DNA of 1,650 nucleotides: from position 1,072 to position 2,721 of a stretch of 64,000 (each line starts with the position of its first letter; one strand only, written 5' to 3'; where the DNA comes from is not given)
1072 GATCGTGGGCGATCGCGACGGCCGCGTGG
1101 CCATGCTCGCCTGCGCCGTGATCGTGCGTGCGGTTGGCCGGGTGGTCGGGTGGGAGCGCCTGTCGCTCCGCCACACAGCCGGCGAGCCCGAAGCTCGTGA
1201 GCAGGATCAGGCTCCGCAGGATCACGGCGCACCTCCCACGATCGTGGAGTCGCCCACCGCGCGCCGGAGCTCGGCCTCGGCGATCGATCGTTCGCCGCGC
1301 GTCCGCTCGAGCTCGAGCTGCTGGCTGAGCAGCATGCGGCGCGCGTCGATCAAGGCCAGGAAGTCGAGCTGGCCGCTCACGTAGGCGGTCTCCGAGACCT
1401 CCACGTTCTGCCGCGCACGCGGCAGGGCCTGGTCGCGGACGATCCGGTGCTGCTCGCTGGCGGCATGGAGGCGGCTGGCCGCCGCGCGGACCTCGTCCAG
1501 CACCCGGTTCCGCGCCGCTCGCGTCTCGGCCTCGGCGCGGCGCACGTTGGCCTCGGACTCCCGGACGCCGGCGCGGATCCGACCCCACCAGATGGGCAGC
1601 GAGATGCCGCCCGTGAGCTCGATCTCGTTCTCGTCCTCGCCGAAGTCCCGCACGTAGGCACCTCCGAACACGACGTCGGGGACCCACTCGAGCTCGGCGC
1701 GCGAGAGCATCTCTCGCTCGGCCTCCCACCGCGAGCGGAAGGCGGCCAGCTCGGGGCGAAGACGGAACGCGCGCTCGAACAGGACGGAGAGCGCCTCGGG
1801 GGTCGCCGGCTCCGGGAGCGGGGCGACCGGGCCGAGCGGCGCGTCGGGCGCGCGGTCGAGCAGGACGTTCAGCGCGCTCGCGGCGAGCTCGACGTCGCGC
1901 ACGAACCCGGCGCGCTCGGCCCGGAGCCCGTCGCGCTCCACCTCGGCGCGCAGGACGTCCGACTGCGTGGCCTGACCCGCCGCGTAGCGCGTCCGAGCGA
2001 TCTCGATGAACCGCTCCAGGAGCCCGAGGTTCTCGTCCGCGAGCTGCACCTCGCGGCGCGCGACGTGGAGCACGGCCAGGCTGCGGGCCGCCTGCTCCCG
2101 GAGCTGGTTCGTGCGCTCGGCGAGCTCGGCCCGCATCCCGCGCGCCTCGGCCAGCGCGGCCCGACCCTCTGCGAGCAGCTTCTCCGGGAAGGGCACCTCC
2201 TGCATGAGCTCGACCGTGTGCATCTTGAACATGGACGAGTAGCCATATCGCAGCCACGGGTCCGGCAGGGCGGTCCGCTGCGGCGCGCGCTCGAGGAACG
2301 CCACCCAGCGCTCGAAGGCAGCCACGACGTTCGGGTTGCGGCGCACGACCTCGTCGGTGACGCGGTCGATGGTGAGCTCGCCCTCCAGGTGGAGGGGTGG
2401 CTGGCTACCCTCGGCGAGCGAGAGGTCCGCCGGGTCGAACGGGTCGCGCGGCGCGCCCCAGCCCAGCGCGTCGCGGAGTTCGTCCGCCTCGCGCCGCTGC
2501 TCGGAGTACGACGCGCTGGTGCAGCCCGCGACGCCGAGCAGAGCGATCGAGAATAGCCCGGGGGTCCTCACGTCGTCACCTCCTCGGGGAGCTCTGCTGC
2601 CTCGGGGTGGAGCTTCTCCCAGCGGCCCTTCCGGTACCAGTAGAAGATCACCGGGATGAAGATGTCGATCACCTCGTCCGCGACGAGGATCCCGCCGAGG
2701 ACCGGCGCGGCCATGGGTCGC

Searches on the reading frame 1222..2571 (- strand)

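Call 96: search_protein_families(library=pfam, proteins=[window:1222-2571:-], max_evalue=0.0001)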
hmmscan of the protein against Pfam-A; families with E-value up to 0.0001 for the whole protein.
window:1222-2571:- (449 aa): 1 family
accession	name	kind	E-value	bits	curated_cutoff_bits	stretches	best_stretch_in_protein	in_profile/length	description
PF02321.23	OEP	-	3.6e-41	141.5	22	2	267-440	7-187/187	Outer membrane efflux protein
